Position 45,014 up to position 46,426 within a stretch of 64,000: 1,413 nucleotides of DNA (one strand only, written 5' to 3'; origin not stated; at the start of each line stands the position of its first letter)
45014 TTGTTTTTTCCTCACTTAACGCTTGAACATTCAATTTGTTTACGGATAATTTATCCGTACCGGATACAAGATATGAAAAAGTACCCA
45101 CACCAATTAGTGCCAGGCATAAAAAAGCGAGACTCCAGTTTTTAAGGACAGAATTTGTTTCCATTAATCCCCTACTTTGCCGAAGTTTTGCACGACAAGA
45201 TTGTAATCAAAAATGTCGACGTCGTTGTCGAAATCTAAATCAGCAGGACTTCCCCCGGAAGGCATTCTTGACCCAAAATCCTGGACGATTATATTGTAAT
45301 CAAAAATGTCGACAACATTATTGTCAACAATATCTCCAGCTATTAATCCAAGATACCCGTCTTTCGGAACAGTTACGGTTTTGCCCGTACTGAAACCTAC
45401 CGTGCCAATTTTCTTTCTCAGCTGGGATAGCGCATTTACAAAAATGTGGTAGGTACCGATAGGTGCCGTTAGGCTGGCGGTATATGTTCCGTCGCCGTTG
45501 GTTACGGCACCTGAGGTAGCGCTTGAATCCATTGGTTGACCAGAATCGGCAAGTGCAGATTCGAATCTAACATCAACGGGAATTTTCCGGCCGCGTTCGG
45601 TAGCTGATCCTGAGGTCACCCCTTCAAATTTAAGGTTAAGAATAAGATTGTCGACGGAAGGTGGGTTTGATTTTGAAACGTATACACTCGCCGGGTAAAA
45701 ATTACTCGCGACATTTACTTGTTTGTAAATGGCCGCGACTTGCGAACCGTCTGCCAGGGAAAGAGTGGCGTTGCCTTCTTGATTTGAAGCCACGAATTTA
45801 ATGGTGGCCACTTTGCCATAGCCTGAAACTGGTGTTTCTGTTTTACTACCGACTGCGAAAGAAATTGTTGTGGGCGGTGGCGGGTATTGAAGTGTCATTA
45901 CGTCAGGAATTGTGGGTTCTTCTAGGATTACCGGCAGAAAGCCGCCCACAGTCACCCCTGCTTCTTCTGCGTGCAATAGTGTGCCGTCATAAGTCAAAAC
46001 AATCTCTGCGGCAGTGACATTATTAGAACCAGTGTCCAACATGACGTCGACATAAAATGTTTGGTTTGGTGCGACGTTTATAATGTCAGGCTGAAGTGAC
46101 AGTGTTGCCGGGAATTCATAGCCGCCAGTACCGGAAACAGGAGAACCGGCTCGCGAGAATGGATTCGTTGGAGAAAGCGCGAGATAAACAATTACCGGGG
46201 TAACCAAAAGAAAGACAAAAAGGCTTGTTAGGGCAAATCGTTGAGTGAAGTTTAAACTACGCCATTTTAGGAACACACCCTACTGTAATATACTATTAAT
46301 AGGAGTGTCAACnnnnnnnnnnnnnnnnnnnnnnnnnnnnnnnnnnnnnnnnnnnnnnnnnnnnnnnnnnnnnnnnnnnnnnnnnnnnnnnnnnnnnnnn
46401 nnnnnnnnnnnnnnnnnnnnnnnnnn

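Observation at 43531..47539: Cohesin-dockerin proteins and a Wzy_C O-antigen-ligase homologue immediately upstream of the type IV pilus locus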

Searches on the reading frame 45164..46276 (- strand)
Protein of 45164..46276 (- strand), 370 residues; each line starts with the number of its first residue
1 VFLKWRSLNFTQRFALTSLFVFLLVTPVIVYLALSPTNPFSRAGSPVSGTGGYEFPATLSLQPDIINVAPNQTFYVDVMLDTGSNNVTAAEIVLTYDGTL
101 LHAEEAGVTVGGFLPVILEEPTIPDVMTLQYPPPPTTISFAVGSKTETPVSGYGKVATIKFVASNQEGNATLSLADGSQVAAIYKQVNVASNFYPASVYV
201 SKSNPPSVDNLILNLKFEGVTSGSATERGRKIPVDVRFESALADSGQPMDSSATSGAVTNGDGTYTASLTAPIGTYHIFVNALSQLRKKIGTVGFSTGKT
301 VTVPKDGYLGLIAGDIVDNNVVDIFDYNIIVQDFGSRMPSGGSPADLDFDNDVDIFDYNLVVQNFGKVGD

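Call 3: search_protein_families(library=pfam, proteins=[window:45164-46276:-], max_evalue=1)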
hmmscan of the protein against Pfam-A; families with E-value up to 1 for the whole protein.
window:45164-46276:- (370 aa): 8 families
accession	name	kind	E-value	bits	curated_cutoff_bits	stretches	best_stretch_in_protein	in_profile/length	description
PF00963.24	Cohesin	-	6.9e-05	23.5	24.1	1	67-173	9-112/139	Cohesin domain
PF13620.12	CarboxypepD_reg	-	0.0018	19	32.3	1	250-303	25-77/82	Carboxypeptidase regulatory-like domain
PF09134.16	Invasin_D3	-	0.002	19.1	33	1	253-275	51-75/98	Invasin, domain 3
PF25563.1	TPR_SYVN1_N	-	0.038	13.9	31.4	1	180-206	14-40/268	E3 ubiquitin-protein ligase synoviolin-like, TPR repeats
PF13861.12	FLgD_tudor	-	0.05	14.3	26.9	1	104-181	17-53/58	FlgD Tudor-like domain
PF13893.12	RRM_5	-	0.1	12.7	27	1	151-191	49-88/125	RNA recognition motif. (a.k.a. RRM, RBD, or RNP domain)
PF00404.24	Dockerin_1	-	0.22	12.2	22.9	1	313-363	1-54/57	Dockerin type I domain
PF07151.18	DUF1391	-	0.47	10.6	27.3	1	253-267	11-25/48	Protein of unknown function (DUF1391)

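Call 9: search_protein_families(library=ncbifam, proteins=[window:45164-46276:-], max_evalue=0.01)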
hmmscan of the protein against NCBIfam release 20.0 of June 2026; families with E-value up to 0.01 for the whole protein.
window:45164-46276:- (370 aa): 0 families

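Call 34: find_homologous_proteins(query=window:45164-46276:-)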
Query window:45164-46276:- (370 aa): 13 proteins with E <= 0.001 among 7803 candidates.
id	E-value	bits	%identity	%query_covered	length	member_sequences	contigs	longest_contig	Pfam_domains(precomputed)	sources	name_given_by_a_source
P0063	5.0e-238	807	100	100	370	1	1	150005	-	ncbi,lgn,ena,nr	ncbi:MAG: hypothetical protein G01um10145_610 [Microgenomates group bacterium Gr01-1014_5]|nr:MAG: h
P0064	1.5e-212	724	91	100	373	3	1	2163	-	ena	-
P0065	5.5e-207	705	88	100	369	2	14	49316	PF00963.25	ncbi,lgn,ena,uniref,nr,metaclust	ncbi:MAG: hypothetical protein A3F61_02940 [Candidatus Blackburnbacteria bacterium RIFCSPHIGHO2_12_F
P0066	5.1e-197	673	84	100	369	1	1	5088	PF00963.25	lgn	-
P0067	2.2e-187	641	81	100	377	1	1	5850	-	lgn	-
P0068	2.4e-144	499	65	100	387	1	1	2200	PF00963.25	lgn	-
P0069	4.2e-101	357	51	100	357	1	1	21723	PF00963.25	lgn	-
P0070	9.8e-78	280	44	99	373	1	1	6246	-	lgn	-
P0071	1.3e-38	152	37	85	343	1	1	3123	PF00963.25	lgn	-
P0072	1.3e-38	152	33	93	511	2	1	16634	PF00404.25,PF00963.25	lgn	-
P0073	5.8e-25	107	32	85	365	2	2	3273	-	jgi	-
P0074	6.2e-7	47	54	15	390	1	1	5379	PF06977.18,PF13449.13,PF01436.28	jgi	-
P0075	2.1e-5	42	51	15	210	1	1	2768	PF07648.21,PF00050.27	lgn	-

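Call 37: search_protein_families(library=pfam, alignment_id=A2, max_evalue=0.1)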
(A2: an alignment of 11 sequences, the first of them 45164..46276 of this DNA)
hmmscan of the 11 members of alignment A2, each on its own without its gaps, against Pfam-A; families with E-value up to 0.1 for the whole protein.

A. member 1, window:45164-46276:- (370 aa): 5 families
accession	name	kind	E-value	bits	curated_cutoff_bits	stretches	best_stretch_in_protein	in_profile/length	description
PF00963.24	Cohesin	-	6.9e-05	23.5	24.1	1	67-173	9-112/139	Cohesin domain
PF13620.12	CarboxypepD_reg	-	0.0018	19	32.3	1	250-303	25-77/82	Carboxypeptidase regulatory-like domain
PF09134.16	Invasin_D3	-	0.002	19.1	33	1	253-275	51-75/98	Invasin, domain 3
PF25563.1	TPR_SYVN1_N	-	0.038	13.9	31.4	1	180-206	14-40/268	E3 ubiquitin-protein ligase synoviolin-like, TPR repeats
PF13861.12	FLgD_tudor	-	0.05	14.3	26.9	0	104-181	17-53/58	FlgD Tudor-like domain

B. families by the number of members that match (of 11 scanned): 14 families
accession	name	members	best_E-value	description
PF00963.24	Cohesin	9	8.3e-11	Cohesin domain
PF13620.12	CarboxypepD_reg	6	0.00089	Carboxypeptidase regulatory-like domain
PF00404.24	Dockerin_1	5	2e-05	Dockerin type I domain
PF09134.16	Invasin_D3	4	0.002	Invasin, domain 3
PF07039.17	SGF29_Tudor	4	0.012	SGF29 tudor-like domain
PF09136.16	Glucodextran_B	2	0.022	Glucodextranase, domain B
PF13861.12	FLgD_tudor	2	0.045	FlgD Tudor-like domain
PF05751.16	FixH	1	0.0038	FixH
PF06280.18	fn3_5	1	0.021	Fn3-like domain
PF04277.18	OAD_gamma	1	0.022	Oxaloacetate decarboxylase, gamma chain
PF24025.1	Ig_DR_A0283-like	1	0.023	DR_A0283-like, Ig-like domain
PF13517.12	FG-GAP_3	1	0.027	FG-GAP-like repeat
PF25563.1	TPR_SYVN1_N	1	0.038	E3 ubiquitin-protein ligase synoviolin-like, TPR repeats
PF02369.22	Big_1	1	0.048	Bacterial Ig-like domain (group 1)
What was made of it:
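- On Cohesin (PF00963): The 370-aa protein scores 23.5 bits, just under the cutoff, but 9 of 11 family members hit Cohesin at E up to 0.1 and several have a precomputed PF00963 annotation (calls 3, 34, 37).
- On Dockerin type I (PF00404): 5 of 11 family members hit at E up to 2e-5 (call 37).
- Checked: 5 of 11 family members hit Dockerin_1 and 9 of 11 hit Cohesin (call 37).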

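Call 50: predict_structure(alignment_id=A2)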
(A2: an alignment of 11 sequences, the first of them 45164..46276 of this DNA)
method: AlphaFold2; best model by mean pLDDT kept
length: 370 residues; sequences in the alignment: 11
mean_pLDDT: 68.9   pTM: 0.48
mean pLDDT of the five models: 68.9, 68.7, 66.5, 66.1, 59.7
residues with pLDDT >= 90: 39; 70-90: 170; 50-70: 90; < 50: 71
segments of 3 or more residues with pLDDT < 50: 34-52, 221-229, 243-248, 314-335, 337-339, 366-370
pLDDT, mean of each block of 10 residues (from residue 1): 59 78 74 47 32 68 82 89 83 90 88 89 65 75 82 86 88 85 75 83 64 75 45 73 50 75 80 73 60 71 78 45 39 47 57 54 45
secondary structure, 60 per line:
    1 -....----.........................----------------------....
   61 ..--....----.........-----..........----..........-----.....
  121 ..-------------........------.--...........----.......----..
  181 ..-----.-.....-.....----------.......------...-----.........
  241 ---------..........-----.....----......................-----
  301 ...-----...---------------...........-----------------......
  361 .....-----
elements in order: H2-5 H10-34 E57-62 E65-68 E73-81 E87-96 E101-110 E116-122 E136-143 E153-163 E168-174 E179-182 E190-194 E196-200 E211-217 E232-240 E250-259 E265-269 E274-282 E286-295 E301-303 E309-311 H327-337 H355-365
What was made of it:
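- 45167..45340 (-): Dockerin: two 23-aa Ca-loop/helix segments (45272-45340 and 45179-45247) with nearly identical helix residues (DIFDYN[IL][IV]VQ[DN]FG). Predicted helices 327-337 and 355-365 (call 50).
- On Dockerin type I (PF00404): Helices are predicted at 327-337 and 355-365, at low pLDDT (call 50).
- The dockerin model is low-confidence (pLDDT ~45; call 50).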

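Call 54: fold_search(model_id=the predicted structure, library=pdb)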
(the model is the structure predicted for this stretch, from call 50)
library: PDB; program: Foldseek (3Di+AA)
matches with E <= 10: 1997; with E <= 0.001: 153
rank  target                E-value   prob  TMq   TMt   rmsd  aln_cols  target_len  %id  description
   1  4fl4_I                5.7e-13  1.00  0.32  0.37  16.3       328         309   17  Scaffoldin conformation and dynamics revealed by a ternary complex from the Clostridium thermocellum cellulosome (released 2012-06-27)
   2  6kgc_A                5.1e-09  1.00  0.32  0.77   3.6       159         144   18  Crystal structure of CaDoc0917(R49D)-CaCohA2 complex at pH 5.4 (released 2020-07-08)
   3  6kgf_C                8.5e-09  1.00  0.31  0.71   3.8       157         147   16  Crystal structure of CaDoc0917(R16D)-CaCohA2 complex at pH 8.2 (released 2020-07-08)
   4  6kgd_A                9.5e-09  1.00  0.31  0.74   3.5       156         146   17  Crystal structure of CaDoc0917(R49D)-CaCohA2 complex at pH 8.0 (released 2020-07-08)
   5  6kge_A                1.8e-08  1.00  0.30  0.73   3.8       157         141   16  Crystal structure of CaDoc0917(R16D)-CaCohA2 complex at pH 5.5 (released 2020-07-08)
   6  6kgf_A                2.3e-08  1.00  0.31  0.73   3.8       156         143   17  Crystal structure of CaDoc0917(R16D)-CaCohA2 complex at pH 8.2 (released 2020-07-08)
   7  2w1n                  4.5e-08  1.00  0.29  0.45  23.1       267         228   13  cohesin and fibronectin type-III double module construct from the Clostridium perfringens glycoside hydrolase GH84C (released 2009-02-03)
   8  1g1k_A                9.9e-08  1.00  0.32  0.76   3.0       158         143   19  COHESIN MODULE FROM THE CELLULOSOME OF CLOSTRIDIUM CELLULOLYTICUM (released 2000-11-22)
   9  2vn6_A                1.4e-07  1.00  0.30  0.67   4.1       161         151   19  The Clostridium cellulolyticum dockerin displays a dual binding mode for its cohesin partner (released 2008-05-13)
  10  4dh2_A                1.5e-07  1.00  0.30  0.64   5.1       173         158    9  Crystal structure of Coh-OlpC(Cthe_0452)-Doc435(Cthe_0435) complex: A novel type I Cohesin-Dockerin complex from Clost (released 2012-11-28)
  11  2vn5_A                2.4e-07  1.00  0.32  0.76   2.9       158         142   18  The Clostridium cellulolyticum dockerin displays a dual binding mode for its cohesin partner (released 2008-05-20)
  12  6kg8_MODEL_1_A        2.6e-07  1.00  0.32  0.70   2.9       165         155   16  Solution structure of CaCohA2 from Clostridium acetobutylicum (released 2020-07-08)
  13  2vn5_C                3.0e-07  1.00  0.30  0.71   3.1       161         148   18  The Clostridium cellulolyticum dockerin displays a dual binding mode for its cohesin partner (released 2008-05-20)
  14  3rkp_B                3.0e-07  1.00  0.23  0.24  15.9       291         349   11  Crystal structure of BcpA*(D312A), the major pilin subunit of Bacillus cereus (released 2012-05-30)
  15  4dh2_C                4.0e-07  1.00  0.30  0.65   5.1       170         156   10  Crystal structure of Coh-OlpC(Cthe_0452)-Doc435(Cthe_0435) complex: A novel type I Cohesin-Dockerin complex from Clost (released 2012-11-28)
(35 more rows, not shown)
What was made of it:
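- On Cohesin (PF00963): Foldseek top hits are cohesins (6KGC_A TMt 0.77, 1G1K_A 0.76) (calls 50, 54).
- Checked: Foldseek matches it to type I cohesins (6KGC_A TMt 0.77; calls 50, 54).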

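Call 80: find_encoding_contigs(protein=P0072, flank=8000, max_places=2)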
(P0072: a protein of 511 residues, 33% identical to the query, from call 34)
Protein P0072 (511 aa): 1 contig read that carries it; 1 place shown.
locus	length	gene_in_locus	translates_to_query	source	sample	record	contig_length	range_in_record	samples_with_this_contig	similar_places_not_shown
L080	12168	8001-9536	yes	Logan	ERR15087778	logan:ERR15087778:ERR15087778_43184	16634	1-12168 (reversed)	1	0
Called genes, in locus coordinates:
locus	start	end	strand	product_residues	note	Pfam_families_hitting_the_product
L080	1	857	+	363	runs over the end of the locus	PF00154:RecA_N, PF08423:Rad51, PF06745:ATPase (weak), PF13481:AAA_25 (faint), PF27531:MT3502_N (weak), PF01637:ATPase_2 (faint), PF21096:RecA_C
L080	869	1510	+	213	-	PF21982:RecX_HTH1 (faint), PF02631:RecX_HTH2, PF21981:RecX_HTH3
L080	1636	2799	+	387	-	PF12072:RNase_Y_N, PF26594:KH_NusA_2nd (faint), PF00013:KH_1 (weak), PF01966:HD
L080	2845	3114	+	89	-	PF00216:Bac_DNA_binding, PF18291:HU-HIG (weak)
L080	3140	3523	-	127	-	PF01880:Desulfoferrodox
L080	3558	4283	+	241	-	PF00175:NAD_binding_1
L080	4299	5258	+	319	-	PF01715:IPPT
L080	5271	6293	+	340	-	PF01594:AI-2E_transport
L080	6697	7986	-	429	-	PF04932:Wzy_C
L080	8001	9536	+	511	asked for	PF00963:Cohesin, PF00404:Dockerin_1 (faint)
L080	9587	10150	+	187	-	PF00963:Cohesin (weak)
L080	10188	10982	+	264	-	PF00963:Cohesin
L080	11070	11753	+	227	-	PF05552:MS_channel_1st_1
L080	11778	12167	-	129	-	?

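Call 81: find_encoding_contigs(protein=P0073, flank=4000, max_places=3)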
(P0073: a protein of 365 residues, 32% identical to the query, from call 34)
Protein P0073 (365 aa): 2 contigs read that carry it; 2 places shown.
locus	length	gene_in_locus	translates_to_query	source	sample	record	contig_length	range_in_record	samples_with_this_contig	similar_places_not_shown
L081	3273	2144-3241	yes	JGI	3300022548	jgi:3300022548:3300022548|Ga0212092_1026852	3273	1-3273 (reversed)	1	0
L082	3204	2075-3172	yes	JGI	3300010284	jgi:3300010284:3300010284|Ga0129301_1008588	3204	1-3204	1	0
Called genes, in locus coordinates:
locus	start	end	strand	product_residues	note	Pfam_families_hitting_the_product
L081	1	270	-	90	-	?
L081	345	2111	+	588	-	-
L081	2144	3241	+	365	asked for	-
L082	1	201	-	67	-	?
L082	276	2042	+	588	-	-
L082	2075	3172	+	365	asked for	-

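Call 87: search_protein_families(library=pfam, alignment_id=A7, max_evalue=0.001)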
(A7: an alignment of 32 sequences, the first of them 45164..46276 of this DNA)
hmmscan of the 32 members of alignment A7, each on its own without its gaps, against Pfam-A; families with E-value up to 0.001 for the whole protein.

A. member 1, window:45164-46276:- (370 aa): 1 family
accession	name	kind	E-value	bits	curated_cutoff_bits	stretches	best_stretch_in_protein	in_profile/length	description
PF00963.24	Cohesin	-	6.9e-05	23.5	24.1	1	67-173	9-112/139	Cohesin domain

B. families by the number of members that match (of 32 scanned): 5 families
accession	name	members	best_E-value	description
PF00404.24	Dockerin_1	9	1.1e-08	Dockerin type I domain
PF13385.13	Laminin_G_3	5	3.9e-17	Concanavalin A-like lectin/glucanases superfamily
PF00963.24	Cohesin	5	6.6e-12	Cohesin domain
PF05345.18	He_PIG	2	2.2e-07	Putative Ig domain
PF20144.5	TIG_SUH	1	7.2e-05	TIG domain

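Call 97: search_protein_families(library=ncbifam, alignment_id=A7, max_evalue=0.01)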
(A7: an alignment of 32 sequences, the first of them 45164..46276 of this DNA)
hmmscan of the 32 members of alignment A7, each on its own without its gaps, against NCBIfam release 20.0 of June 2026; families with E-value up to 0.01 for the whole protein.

A. member 1, window:45164-46276:- (370 aa): 0 families

B. families by the number of members that match (of 32 scanned): 7 families
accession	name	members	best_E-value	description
NF033679.1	DNRLRE_dom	2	0.00013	DNRLRE domain-containing protein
NF058597.1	CoaZ_rpt_PGGG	1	2.6e-11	choice-of-anchor Z repeating domain-containing protein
NF047769.1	LIC10067_lipo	1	2.3e-08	LIC10067 family putative lipoprotein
NF037973.1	metallo_SslE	1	6.2e-05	lipoprotein metalloprotease SslE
NF048003.1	GTA_spike_fiber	1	0.0002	phage head spike fiber domain-containing protein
NF008084.0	PRK10819.1-5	1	0.002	TonB system transport protein TonB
TIGR04526.1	predic_Ig_block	1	0.0049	putative immunoglobulin-blocking virulence protein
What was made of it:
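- Closest known: Specialised Gram-positive signal peptides. Different: The motif is different and is not covered by any Pfam or NCBIfam model (calls 87, 97).
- Tried and rejected: It gives no model for the cohesin-dockerin protein, the small cohesin, the Wzy_C protein or the signature (calls 9, 97).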

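Call 101: search_protein_families(library=pfam, proteins=[L081:345-2111:+, L080:10188-10982:+], max_evalue=0.001)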
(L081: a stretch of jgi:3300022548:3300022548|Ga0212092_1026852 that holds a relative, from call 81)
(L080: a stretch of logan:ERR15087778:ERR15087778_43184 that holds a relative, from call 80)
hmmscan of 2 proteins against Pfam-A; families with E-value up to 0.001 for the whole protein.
L081:345-2111:+ (588 aa): 0 families

L080:10188-10982:+ (264 aa): 1 family
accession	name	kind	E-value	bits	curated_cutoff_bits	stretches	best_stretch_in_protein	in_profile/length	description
PF00963.24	Cohesin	-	6.1e-11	43.1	24.1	1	44-142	8-114/139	Cohesin domain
